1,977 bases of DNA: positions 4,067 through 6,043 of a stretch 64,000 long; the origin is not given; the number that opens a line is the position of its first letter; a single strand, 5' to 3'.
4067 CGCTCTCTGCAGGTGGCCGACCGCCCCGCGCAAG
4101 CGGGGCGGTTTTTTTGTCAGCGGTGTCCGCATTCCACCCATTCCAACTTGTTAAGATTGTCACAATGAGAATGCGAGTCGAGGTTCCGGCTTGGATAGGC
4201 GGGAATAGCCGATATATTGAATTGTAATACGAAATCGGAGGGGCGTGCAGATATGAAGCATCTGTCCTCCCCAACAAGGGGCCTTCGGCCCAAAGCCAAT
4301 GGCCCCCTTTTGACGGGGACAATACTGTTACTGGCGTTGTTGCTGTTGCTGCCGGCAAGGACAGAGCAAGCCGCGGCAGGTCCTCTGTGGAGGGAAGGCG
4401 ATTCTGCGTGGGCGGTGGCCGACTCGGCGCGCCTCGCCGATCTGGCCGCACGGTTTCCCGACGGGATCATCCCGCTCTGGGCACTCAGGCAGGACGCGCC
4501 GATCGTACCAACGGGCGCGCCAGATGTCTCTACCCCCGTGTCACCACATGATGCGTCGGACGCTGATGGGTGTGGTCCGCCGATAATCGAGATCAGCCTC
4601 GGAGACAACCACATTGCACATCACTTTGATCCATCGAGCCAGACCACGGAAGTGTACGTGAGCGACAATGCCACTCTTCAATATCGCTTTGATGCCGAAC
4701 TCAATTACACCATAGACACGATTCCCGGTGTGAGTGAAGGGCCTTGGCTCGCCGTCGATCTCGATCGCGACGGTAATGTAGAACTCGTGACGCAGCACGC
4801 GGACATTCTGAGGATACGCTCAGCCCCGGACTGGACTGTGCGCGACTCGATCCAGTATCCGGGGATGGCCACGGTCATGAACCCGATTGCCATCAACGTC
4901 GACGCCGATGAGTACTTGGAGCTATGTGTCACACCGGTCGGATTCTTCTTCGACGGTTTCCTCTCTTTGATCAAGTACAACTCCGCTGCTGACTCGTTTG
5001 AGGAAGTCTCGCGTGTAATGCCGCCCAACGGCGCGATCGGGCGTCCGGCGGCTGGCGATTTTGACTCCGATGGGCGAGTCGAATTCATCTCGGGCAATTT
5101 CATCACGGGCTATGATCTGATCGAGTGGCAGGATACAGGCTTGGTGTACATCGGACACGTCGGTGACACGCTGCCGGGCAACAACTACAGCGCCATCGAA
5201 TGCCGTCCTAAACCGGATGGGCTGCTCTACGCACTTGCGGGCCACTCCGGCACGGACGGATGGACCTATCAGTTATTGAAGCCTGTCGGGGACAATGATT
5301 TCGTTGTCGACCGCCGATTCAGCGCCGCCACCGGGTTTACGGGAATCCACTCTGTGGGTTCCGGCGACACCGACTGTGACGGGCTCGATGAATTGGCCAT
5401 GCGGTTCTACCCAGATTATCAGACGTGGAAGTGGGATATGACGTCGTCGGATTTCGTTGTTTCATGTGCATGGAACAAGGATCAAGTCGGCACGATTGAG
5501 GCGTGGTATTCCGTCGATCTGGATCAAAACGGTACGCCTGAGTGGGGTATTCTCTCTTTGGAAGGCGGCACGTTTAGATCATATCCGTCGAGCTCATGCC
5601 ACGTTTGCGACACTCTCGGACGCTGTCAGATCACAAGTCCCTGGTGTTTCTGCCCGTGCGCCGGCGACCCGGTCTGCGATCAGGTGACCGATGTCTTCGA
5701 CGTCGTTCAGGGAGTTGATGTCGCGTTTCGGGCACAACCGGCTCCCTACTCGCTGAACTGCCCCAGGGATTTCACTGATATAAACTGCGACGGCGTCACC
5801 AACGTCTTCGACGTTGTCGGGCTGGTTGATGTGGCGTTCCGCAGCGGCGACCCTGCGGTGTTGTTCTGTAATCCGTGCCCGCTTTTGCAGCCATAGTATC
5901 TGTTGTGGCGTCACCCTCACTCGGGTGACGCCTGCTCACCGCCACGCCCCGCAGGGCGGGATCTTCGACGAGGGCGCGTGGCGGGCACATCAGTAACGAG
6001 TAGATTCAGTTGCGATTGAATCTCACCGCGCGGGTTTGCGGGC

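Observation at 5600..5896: Shared cysteine-bracketed dockerin-like C-terminal module on two unrelated secreted proteins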

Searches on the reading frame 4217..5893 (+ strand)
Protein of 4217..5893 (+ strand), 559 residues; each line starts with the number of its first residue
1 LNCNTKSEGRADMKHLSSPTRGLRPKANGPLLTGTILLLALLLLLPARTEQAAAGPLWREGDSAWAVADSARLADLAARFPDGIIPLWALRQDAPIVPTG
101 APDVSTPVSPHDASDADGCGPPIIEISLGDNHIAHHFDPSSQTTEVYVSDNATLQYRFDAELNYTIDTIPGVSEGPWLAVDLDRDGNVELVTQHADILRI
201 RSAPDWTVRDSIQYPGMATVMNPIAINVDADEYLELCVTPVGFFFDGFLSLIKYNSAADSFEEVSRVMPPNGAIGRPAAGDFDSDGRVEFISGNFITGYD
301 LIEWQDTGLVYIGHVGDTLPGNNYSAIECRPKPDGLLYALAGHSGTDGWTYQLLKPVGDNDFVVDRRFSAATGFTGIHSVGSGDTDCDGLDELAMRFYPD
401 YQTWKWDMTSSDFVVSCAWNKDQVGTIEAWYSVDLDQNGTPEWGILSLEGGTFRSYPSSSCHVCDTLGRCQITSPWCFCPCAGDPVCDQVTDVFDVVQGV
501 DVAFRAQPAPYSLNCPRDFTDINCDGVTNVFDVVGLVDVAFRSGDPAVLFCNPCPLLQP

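Call 3: search_protein_families(library=pfam, proteins=[window:4217-5893:+], max_evalue=10)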
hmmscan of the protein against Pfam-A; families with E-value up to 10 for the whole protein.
window:4217-5893:+ (559 aa): 2 families
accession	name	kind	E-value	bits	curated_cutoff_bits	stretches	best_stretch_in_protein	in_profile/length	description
PF13517.12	FG-GAP_3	-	1.3e-06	29.4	26.9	2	228-291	2-60/61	FG-GAP-like repeat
PF01839.29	FG-GAP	-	0.009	16.3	22.1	1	278-293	6-21/37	FG-GAP repeat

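Call 6: search_protein_families(library=ncbifam, proteins=[window:4217-5893:+], max_evalue=10)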
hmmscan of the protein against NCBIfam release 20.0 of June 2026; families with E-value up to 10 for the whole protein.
window:4217-5893:+ (559 aa): 0 families
